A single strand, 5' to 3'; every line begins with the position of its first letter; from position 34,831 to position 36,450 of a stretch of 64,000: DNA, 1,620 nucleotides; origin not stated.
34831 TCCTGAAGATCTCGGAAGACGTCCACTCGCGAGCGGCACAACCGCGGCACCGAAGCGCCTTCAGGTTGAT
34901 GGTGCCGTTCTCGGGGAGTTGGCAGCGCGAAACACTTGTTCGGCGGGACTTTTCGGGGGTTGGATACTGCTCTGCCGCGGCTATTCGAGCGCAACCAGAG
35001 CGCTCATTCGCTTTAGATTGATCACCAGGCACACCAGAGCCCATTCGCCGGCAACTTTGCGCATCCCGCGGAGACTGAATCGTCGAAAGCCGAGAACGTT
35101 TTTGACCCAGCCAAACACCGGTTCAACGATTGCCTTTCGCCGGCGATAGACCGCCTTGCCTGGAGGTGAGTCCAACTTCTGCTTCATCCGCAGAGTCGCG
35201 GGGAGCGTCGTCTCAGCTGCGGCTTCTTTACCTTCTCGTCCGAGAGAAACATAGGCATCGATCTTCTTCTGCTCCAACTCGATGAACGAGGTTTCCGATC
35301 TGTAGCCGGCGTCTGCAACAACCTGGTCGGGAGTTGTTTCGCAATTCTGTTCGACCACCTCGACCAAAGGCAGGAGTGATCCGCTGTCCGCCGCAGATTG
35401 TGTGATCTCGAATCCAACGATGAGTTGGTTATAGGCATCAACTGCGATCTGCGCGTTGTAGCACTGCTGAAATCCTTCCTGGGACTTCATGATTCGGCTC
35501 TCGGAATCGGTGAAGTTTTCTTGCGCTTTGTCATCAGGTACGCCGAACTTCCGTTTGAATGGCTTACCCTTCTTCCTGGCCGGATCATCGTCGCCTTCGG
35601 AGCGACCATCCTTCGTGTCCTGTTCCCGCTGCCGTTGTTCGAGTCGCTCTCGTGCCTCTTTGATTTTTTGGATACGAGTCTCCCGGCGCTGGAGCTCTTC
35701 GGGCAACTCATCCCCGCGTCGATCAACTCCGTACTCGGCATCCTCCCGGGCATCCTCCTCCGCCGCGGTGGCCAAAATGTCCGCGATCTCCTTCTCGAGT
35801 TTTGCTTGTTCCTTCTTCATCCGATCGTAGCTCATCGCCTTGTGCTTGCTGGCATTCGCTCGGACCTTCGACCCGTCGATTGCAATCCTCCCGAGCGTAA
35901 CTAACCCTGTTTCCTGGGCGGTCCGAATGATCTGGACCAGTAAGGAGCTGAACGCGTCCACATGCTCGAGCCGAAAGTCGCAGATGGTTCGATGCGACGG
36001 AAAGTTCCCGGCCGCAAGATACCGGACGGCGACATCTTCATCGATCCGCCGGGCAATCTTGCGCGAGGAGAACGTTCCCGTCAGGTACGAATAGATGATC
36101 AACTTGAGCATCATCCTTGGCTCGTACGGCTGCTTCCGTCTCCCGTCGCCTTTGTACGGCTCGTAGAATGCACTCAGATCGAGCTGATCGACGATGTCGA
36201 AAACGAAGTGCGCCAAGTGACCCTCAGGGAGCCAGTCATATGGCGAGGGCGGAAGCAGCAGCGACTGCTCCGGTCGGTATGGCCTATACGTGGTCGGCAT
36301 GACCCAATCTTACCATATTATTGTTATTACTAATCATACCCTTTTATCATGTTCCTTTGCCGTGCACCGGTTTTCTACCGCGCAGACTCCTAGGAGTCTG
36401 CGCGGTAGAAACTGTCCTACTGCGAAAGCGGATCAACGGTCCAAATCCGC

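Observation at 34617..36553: Complete IS1182-like element whose terminal inverted repeats are identical to those of a 161-bp MITE family present in at least three intact copies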

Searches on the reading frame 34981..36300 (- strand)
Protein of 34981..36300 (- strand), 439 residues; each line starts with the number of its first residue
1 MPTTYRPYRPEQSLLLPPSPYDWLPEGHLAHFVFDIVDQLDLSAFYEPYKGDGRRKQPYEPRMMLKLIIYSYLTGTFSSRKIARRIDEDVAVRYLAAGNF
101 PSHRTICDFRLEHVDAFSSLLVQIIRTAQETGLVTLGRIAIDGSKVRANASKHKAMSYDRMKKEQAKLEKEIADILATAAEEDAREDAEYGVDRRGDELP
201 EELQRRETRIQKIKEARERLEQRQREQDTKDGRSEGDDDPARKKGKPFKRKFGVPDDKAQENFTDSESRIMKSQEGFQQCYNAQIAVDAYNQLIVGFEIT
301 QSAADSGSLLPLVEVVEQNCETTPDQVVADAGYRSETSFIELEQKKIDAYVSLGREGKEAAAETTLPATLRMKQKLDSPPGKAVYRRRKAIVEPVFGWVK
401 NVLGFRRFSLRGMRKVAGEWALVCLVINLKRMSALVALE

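Call 5: search_protein_families(library=ncbifam, proteins=[window:34981-36300:-], max_evalue=0.01)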
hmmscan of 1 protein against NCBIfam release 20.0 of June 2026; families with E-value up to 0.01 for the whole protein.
window:34981-36300:- (439 aa): 7 families
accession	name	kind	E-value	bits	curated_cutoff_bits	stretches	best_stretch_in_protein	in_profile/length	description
NF033551.1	transpos_IS1182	equivalog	2.2e-112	376.4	270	2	8-360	2-348/488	IS1182 family transposase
NF033581.1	transpos_IS5_4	equivalog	3.7e-16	59.3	140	1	42-429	14-284/285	IS5 family transposase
NF033579.1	transpos_IS5_2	equivalog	6.1e-09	35.8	140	1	278-430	137-288/289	IS5 family transposase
NF033593.1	transpos_ISNCY_1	equivalog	3.8e-08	32.4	325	1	272-433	291-443/444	ISNCY family transposase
NF033578.1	transpos_IS5_1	equivalog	1.8e-07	30.6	275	1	283-433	286-417/419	IS5 family transposase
NF033580.1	transpos_IS5_3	equivalog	4e-07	29.8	110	1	268-425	117-251/258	IS5 family transposase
NF033520.1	transpos_IS982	equivalog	0.0057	16.3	130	0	314-353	140-181/243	IS982 family transposase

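Call 6: search_protein_families(library=pfam, proteins=[window:34981-36300:-], max_evalue=0.01)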
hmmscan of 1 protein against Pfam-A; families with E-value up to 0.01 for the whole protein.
window:34981-36300:- (439 aa): 3 families
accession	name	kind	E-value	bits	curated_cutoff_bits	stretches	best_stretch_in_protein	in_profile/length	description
PF01609.27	DDE_Tnp_1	-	2.1e-20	73.8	23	1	268-429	24-200/200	Transposase DDE domain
PF13751.12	DDE_Tnp_1_6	-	1.5e-15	58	25.1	1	368-432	60-124/125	Transposase DDE domain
PF05598.16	DUF772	-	7.1e-14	52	23.1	1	57-123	3-73/74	Transposase domain (DUF772)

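Call 26: find_encoding_contigs(protein=window:34981-36300:-, flank=3000, max_places=10)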
Protein window:34981-36300:- (439 aa): 1 contig read that carries it; 1 place shown.
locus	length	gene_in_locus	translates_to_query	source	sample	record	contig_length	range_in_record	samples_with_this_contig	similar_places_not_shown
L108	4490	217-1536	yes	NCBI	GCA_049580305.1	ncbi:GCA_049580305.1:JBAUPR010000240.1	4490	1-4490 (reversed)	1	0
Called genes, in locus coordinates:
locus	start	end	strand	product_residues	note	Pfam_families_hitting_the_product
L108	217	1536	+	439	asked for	PF05598:DUF772, PF01609:DDE_Tnp_1, PF13751:DDE_Tnp_1_6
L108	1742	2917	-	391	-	PF01266:DAO, PF07992:Pyr_redox_2 (faint)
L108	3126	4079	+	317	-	PF01073:3Beta_HSD (weak), PF01370:Epimerase, PF05368:NmrA, PF13460:NAD_binding_10, PF16363:GDP_Man_Dehyd (faint)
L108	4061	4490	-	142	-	PF03746:LamB_YcsF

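Call 38: find_homologous_proteins(query=window:34981-36300:-, max_evalue=1e-30)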
Query window:34981-36300:- (439 aa): 8000 proteins with E <= 1e-30 among 8000 candidates; the best 120 are listed.
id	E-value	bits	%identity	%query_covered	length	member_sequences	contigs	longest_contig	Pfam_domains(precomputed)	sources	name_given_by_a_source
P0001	9.2e-290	978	100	100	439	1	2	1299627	PF01609.28,PF13751.13,PF05598.17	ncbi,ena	ncbi:MAG: IS1182 family transposase [Thermoanaerobaculia bacterium]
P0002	4.1e-287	970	99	100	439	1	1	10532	PF01609.28,PF13751.13,PF05598.17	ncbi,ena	-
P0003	2.6e-271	918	94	100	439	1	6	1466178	PF01609.28,PF13751.13,PF05598.17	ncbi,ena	ncbi:MAG: IS1182 family transposase [Thermoanaerobaculia bacterium]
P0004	2.1e-248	842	84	100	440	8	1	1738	PF01609.28,PF13751.13,PF05598.17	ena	-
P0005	1.3e-245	833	84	100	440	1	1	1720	PF01609.28,PF13751.13,PF05598.17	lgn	-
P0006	3.1e-245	832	83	100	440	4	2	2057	PF01609.28,PF13751.13,PF05598.17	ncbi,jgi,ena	-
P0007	5.8e-241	818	81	100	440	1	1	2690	PF01609.28,PF13751.13,PF05598.17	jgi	jgi:transposase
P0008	1.6e-238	809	81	100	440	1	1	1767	PF01609.28,PF13751.13,PF05598.17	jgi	-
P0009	3.6e-237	805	81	100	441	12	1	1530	PF01609.28,PF13751.13,PF05598.17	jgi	jgi:transposase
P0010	8.4e-237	804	80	100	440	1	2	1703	PF01609.28,PF13751.13,PF05598.17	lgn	-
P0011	4.0e-236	802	80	100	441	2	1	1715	PF01609.28,PF13751.13,PF05598.17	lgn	-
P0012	2.8e-234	796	80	100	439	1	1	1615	PF01609.28,PF13751.13,PF05598.17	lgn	-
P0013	1.7e-231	786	78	100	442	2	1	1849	PF01609.28,PF13751.13,PF05598.17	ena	-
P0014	2.7e-231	786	79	100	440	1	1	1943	PF01609.28,PF13751.13,PF05598.17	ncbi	-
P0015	4.2e-230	782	78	100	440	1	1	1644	PF01609.28,PF13751.13,PF05598.17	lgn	-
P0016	4.7e-230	782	78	100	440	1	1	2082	PF01609.28,PF13751.13,PF05598.17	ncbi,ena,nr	ncbi:MAG TPA: IS1182 family transposase [Rhodothermia bacterium]|nr:IS1182 family transposase [Rhodo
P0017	1.3e-229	780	78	100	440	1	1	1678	PF01609.28,PF13751.13,PF05598.17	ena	-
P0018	1.6e-229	780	78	100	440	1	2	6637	PF01609.28,PF13751.13,PF05598.17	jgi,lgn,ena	-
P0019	4.8e-229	778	78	100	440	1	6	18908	PF01609.28,PF13751.13,PF05598.17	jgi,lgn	jgi:transposase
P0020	9.3e-229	777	78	100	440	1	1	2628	PF01609.28,PF13751.13,PF05598.17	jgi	-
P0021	1.8e-228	776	78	100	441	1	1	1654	PF01609.28,PF13751.13,PF05598.17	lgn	-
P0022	3.8e-228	775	77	100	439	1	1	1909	PF01609.28,PF13751.13,PF05598.17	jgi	jgi:transposase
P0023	2.5e-227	773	77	99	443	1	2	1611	PF01609.28,PF13751.13,PF05598.17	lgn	-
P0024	8.2e-217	738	74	99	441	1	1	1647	PF01609.28,PF13751.13,PF05598.17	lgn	-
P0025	2.5e-204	697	94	76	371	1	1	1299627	PF05598.17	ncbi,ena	-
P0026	1.7e-178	612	62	100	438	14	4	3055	PF01609.28,PF13751.13,PF05598.17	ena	-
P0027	2.3e-178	611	62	99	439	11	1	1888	PF01609.28,PF13751.13,PF05598.17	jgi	jgi:transposase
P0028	3.0e-178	611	62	100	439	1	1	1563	PF01609.28,PF13751.13,PF05598.17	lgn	-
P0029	8.8e-178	609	62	100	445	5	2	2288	PF01609.28,PF13751.13,PF05598.17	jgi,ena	-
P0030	1.5e-177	609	62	100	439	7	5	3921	PF01609.28,PF13751.13,PF05598.17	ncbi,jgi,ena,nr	ncbi:MAG TPA: IS1182 family transposase [Thermoanaerobaculia bacterium]|nr:IS1182 family transposase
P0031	2.1e-177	608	63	100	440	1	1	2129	PF01609.28,PF13751.13,PF05598.17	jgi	jgi:transposase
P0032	3.6e-177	607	62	99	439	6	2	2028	PF01609.28,PF13751.13,PF05598.17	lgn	-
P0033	4.3e-177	607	61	99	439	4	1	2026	PF01609.28,PF13751.13,PF05598.17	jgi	jgi:transposase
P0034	3.2e-176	604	63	100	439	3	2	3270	PF01609.28,PF13751.13,PF05598.17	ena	-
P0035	4.5e-176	604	61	100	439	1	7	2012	PF01609.28,PF13751.13,PF05598.17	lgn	-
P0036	7.2e-176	603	61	100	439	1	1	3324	PF01609.28,PF13751.13,PF05598.17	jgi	jgi:transposase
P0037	7.2e-176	603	62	100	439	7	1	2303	PF01609.28,PF13751.13,PF05598.17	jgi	jgi:transposase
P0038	1.1e-175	603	61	99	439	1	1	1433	PF01609.28,PF13751.13,PF05598.17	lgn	-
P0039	1.9e-175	602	62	100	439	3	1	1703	PF01609.28,PF13751.13,PF05598.17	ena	-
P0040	2.1e-175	602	61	100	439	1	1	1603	PF01609.28,PF13751.13,PF05598.17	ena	-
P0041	2.8e-175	601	61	99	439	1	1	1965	PF01609.28,PF13751.13,PF05598.17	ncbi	-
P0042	4.6e-175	601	61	99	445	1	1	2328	PF01609.28,PF13751.13,PF05598.17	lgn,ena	-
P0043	7.2e-175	600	61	100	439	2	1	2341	PF01609.28,PF13751.13,PF05598.17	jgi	jgi:transposase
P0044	1.2e-174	599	61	99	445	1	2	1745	PF01609.28,PF13751.13,PF05598.17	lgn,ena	-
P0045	1.2e-174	599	63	99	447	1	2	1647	PF01609.28,PF13751.13,PF05598.17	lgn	-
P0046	2.1e-174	598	62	100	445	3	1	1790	PF01609.28,PF13751.13,PF05598.17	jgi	jgi:transposase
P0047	2.5e-174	598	61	99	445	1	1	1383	PF01609.28,PF13751.13,PF05598.17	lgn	-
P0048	3.2e-174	598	61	99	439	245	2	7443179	PF01609.28,PF13751.13,PF05598.17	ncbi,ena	-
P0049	4.4e-174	597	61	99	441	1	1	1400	PF01609.28,PF13751.13,PF05598.17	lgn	-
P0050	6.4e-174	597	60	100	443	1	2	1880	PF01609.28,PF13751.13,PF05598.17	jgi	-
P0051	8.8e-174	596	61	100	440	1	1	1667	PF01609.28,PF13751.13,PF05598.17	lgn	-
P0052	1.3e-173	596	78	81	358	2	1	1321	PF01609.28,PF13751.13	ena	-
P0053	1.5e-173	596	60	100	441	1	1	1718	PF01609.28,PF13751.13,PF05598.17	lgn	-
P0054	2.3e-173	595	61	99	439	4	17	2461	PF01609.28,PF13751.13,PF05598.17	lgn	-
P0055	2.3e-173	595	60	99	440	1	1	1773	PF01609.28,PF13751.13,PF05598.17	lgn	-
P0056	2.3e-173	595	61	99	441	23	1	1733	PF01609.28,PF13751.13,PF05598.17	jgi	-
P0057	2.7e-173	595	61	100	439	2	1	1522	PF01609.28,PF13751.13,PF05598.17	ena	-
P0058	2.8e-173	595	61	100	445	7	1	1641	PF01609.28,PF13751.13,PF05598.17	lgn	-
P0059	3.0e-173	595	61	99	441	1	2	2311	PF01609.28,PF13751.13,PF05598.17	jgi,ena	jgi:transposase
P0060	3.4e-173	594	61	99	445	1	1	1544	PF01609.28,PF13751.13,PF05598.17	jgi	jgi:transposase/IS5 family transposase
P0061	3.7e-173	594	62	100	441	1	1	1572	PF01609.28,PF13751.13,PF05598.17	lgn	-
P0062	4.3e-173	594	62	100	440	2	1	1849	PF01609.28,PF13751.13,PF05598.17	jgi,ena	jgi:transposase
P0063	5.2e-173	594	61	100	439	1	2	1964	PF01609.28,PF13751.13,PF05598.17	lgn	-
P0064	6.2e-173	594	59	100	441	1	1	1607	PF01609.28,PF13751.13,PF05598.17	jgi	jgi:transposase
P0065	6.2e-173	593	61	99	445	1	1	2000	PF01609.28,PF13751.13,PF05598.17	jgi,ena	-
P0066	8.2e-173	593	61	99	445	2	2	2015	PF01609.28,PF13751.13,PF05598.17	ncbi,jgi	jgi:transposase/IS5 family transposase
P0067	8.9e-173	593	62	99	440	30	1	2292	PF01609.28,PF13751.13,PF05598.17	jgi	jgi:transposase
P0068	9.3e-173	593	60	100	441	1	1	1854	PF01609.28,PF13751.13,PF05598.17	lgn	-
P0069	1.1e-172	593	61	99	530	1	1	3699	PF01609.28,PF13751.13,PF05598.17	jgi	-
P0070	1.2e-172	593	60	99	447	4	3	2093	PF01609.28,PF13751.13,PF05598.17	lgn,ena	-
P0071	1.3e-172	592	60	100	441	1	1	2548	PF01609.28,PF13751.13,PF05598.17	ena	-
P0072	1.3e-172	592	62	99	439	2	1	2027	PF01609.28,PF13751.13,PF05598.17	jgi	-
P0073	1.5e-172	592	61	99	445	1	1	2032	PF01609.28,PF13751.13,PF05598.17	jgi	jgi:transposase/IS5 family transposase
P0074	1.6e-172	592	60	99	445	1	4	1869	PF01609.28,PF13751.13,PF05598.17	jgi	-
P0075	2.5e-172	591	61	99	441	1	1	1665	PF01609.28,PF13751.13,PF05598.17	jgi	-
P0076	3.4e-172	591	60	100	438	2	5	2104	PF01609.28,PF13751.13,PF05598.17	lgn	-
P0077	3.9e-172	591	62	100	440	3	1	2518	PF01609.28,PF13751.13,PF05598.17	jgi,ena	-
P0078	4.4e-172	591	61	99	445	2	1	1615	PF01609.28,PF13751.13,PF05598.17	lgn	-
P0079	4.9e-172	591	61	99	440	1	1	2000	PF01609.28,PF13751.13,PF05598.17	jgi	jgi:transposase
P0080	6.2e-172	590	60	100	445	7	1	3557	PF01609.28,PF13751.13,PF05598.17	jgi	jgi:transposase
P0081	7.6e-172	590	61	99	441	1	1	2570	PF01609.28,PF13751.13,PF05598.17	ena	-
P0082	9.5e-172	590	60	100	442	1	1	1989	PF01609.28,PF13751.13,PF05598.17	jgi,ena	-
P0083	1.1e-171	589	60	99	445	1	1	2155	PF01609.28,PF13751.13,PF05598.17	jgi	jgi:transposase/IS5 family transposase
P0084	1.2e-171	589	60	99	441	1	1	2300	PF01609.28,PF13751.13,PF05598.17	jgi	-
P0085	1.5e-171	589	59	100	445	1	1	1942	PF01609.28,PF13751.13,PF05598.17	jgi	jgi:transposase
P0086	1.8e-171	589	61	99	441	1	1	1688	PF01609.28,PF13751.13,PF05598.17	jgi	-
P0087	1.9e-171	589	60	99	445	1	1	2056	PF01609.28,PF13751.13,PF05598.17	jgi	-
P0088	1.9e-171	589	60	99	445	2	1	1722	PF01609.28,PF13751.13,PF05598.17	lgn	-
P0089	2.1e-171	588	61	99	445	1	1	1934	PF01609.28,PF13751.13,PF05598.17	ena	-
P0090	2.8e-171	588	60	99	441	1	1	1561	PF01609.28,PF13751.13,PF05598.17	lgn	-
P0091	2.9e-171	588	60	99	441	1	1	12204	PF01609.28,PF13751.13,PF05598.17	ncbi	ncbi:MAG: IS1182 family transposase [Acidobacteriota bacterium]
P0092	3.4e-171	588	60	99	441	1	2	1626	PF01609.28,PF13751.13,PF05598.17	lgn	-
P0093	3.4e-171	588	60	100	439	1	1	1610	PF01609.28,PF13751.13,PF05598.17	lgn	-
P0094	3.9e-171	588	60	99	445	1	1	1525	PF01609.28,PF13751.13,PF05598.17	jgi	jgi:transposase/IS5 family transposase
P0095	3.9e-171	588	61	100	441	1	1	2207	PF01609.28,PF13751.13,PF05598.17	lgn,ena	-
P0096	4.9e-171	587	60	99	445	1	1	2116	PF01609.28,PF13751.13,PF05598.17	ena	-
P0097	5.2e-171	587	60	98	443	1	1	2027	PF01609.28,PF13751.13,PF05598.17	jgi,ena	-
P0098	5.2e-171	587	60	99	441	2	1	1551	PF01609.28,PF13751.13,PF05598.17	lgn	-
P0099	5.6e-171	587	61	99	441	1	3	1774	PF01609.28,PF13751.13,PF05598.17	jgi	jgi:transposase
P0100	6.4e-171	587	60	99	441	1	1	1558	PF01609.28,PF13751.13,PF05598.17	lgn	-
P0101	7.6e-171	587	60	100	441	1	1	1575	PF01609.28,PF13751.13,PF05598.17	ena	-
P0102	7.6e-171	587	59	99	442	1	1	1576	PF01609.28,PF13751.13,PF05598.17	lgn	-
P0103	7.7e-171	587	62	99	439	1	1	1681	PF01609.28,PF13751.13,PF05598.17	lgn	-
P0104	8.9e-171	586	60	100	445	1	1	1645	PF01609.28,PF13751.13,PF05598.17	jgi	-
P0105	9.7e-171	586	60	99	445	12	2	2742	PF01609.28,PF13751.13,PF05598.17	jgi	jgi:transposase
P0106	9.8e-171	586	60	99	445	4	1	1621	PF01609.28,PF13751.13,PF05598.17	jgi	jgi:transposase/IS5 family transposase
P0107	1.0e-170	586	59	100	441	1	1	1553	PF01609.28,PF13751.13,PF05598.17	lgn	-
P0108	1.1e-170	586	60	99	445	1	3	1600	PF01609.28,PF13751.13,PF05598.17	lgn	-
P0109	1.1e-170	586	61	99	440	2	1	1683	PF01609.28,PF13751.13,PF05598.17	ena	-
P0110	1.2e-170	586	59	99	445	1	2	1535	PF01609.28,PF13751.13,PF05598.17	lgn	-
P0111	1.3e-170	586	61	99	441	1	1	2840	PF01609.28,PF13751.13,PF05598.17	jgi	-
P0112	1.4e-170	586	60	99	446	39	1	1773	PF01609.28,PF13751.13,PF05598.17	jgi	jgi:transposase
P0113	1.4e-170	586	60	99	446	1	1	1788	PF01609.28,PF13751.13,PF05598.17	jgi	jgi:transposase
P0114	1.5e-170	586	60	99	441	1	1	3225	PF01609.28,PF13751.13,PF05598.17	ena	-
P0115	1.5e-170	586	60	100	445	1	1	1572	PF01609.28,PF13751.13,PF05598.17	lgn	-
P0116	1.5e-170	586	59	99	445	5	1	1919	PF01609.28,PF13751.13,PF05598.17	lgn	-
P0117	1.5e-170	586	59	100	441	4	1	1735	PF01609.28,PF13751.13,PF05598.17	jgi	-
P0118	1.6e-170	586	60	99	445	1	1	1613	PF01609.28,PF13751.13,PF05598.17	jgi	jgi:transposase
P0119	1.7e-170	585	62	99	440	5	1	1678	PF01609.28,PF13751.13,PF05598.17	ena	-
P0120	2.0e-170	585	60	99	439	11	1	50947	PF01609.28,PF13751.13,PF05598.17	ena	-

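Call 39: find_encoding_contigs(protein=P0003, flank=1500, max_places=8)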
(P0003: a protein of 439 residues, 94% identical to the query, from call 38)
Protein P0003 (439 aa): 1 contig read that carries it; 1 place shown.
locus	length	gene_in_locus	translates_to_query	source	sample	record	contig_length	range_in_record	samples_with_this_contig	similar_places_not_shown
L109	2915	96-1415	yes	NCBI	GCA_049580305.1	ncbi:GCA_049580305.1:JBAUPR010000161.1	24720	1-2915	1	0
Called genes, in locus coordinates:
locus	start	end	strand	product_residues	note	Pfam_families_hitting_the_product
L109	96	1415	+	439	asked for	PF05598:DUF772, PF01609:DDE_Tnp_1, PF13751:DDE_Tnp_1_6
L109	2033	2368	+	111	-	PF13442:Cytochrome_CBB3, PF00034:Cytochrom_C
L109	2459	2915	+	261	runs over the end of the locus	PF12838:Fer4_7 (weak), PF13187:Fer4_9 (weak), PF13247:Fer4_11, PF00037:Fer4 (weak), PF12797:Fer4_2 (weak), PF12837:Fer4_6 (weak), PF13237:Fer4_10 (weak), PF13187:Fer4_9 (weak), +2 more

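Call 40: find_encoding_contigs(protein=P0048, flank=1500, max_places=6)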
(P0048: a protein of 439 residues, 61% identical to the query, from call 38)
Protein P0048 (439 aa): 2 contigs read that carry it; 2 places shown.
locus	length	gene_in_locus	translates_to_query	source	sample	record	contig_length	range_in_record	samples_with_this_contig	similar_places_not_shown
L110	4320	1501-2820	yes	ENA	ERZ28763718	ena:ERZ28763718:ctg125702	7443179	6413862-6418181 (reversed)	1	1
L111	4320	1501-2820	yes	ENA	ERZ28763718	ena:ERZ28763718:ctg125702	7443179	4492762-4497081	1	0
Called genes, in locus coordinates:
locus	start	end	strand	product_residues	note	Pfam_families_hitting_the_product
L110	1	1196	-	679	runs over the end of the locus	PF05157:MshEN, PF00437:T2SSE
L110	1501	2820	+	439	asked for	PF05598:DUF772, PF01609:DDE_Tnp_1, PF13751:DDE_Tnp_1_6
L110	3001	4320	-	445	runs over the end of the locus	PF13701:DDE_Tnp_1_4, PF01609:DDE_Tnp_1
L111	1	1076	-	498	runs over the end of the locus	PF00665:rve (weak), PF13683:rve_3, PF22483:Mu-transpos_C_2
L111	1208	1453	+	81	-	PF13174:TPR_6 (faint), PF13176:TPR_7 (faint), PF13432:TPR_16 (weak), PF13424:TPR_12 (weak), PF13414:TPR_11 (weak), PF07719:TPR_2, PF13181:TPR_8 (weak), PF00515:TPR_1, +2 more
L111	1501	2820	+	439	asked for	PF05598:DUF772, PF01609:DDE_Tnp_1, PF13751:DDE_Tnp_1_6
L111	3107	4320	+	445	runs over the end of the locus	PF13701:DDE_Tnp_1_4, PF01609:DDE_Tnp_1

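Call 64: search_dna_similar(query=window:34981-36300:-, collection=plasmids, mode=protein, max_rows=12)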
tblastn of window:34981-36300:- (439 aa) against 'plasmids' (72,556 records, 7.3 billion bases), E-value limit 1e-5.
Records with a match: 3536; places in all: 3964; records where one place covers at least 80% of the query: 1118.
Best place of each record, by identity: <60% 3536.
By first word of the organism name: Klebsiella 1574; Enterococcus 441; Escherichia 242; Enterobacter 184; Citrobacter 172; Pseudomonas 130; Staphylococcus 127; Salmonella 45; Agrobacterium 44; Aeromonas 43; and 115 more.
By predicted mobility (MOB-suite, as given by PLSDB): conjugative 1854; non-mobilizable 844; mobilizable 838.
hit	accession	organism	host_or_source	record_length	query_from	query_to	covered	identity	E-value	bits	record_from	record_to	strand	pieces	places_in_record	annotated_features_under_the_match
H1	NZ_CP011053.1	Halomonas sp. KO116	Nile Delta Mediterranean Sea surface ...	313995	1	438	100%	57.5%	2e-152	485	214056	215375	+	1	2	IS1182 family transposase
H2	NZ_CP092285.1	Marinobacter sp. M3C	-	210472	1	436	90%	55.9%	6e-122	464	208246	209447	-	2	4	none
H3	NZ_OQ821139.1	Hafnia paralvei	-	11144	1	435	99%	50.2%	2e-117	384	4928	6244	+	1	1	IS1182-like element ISKpn6 family transposase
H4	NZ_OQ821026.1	Escherichia coli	-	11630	1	435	99%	50.2%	2e-117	384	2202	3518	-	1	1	IS1182-like element ISKpn6 family transposase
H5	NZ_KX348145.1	Klebsiella pneumoniae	-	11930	1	435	99%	50.2%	2e-117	384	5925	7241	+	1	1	IS1182-like element ISKpn6 family transposase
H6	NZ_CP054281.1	Citrobacter freundii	Homo sapiens,Rectal swab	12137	1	435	99%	50.2%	2e-117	384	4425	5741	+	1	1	IS1182-like element ISKpn6 family transposase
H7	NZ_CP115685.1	Klebsiella oxytoca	Homo sapiens,blood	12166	1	435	99%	50.2%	2e-117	384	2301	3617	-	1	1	IS1182-like element ISKpn6 family transposase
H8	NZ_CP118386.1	Enterobacter hormaechei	Homo sapiens,Rectal Swab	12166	1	435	99%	50.2%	2e-117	384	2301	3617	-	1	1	IS1182-like element ISKpn6 family transposase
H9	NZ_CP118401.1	Klebsiella pneumoniae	Homo sapiens,Tissue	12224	1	435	99%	50.2%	2e-117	384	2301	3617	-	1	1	IS1182-like element ISKpn6 family transposase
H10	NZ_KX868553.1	Enterobacter cloacae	Homo sapiens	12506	1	435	99%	50.2%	2e-117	384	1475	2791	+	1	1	IS1182-like element ISKpn6 family transposase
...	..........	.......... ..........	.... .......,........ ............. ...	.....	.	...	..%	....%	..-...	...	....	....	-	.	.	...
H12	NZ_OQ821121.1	Escherichia coli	-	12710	1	435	99%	50.2%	2e-117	384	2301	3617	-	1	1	IS1182-like element ISKpn6 family transposase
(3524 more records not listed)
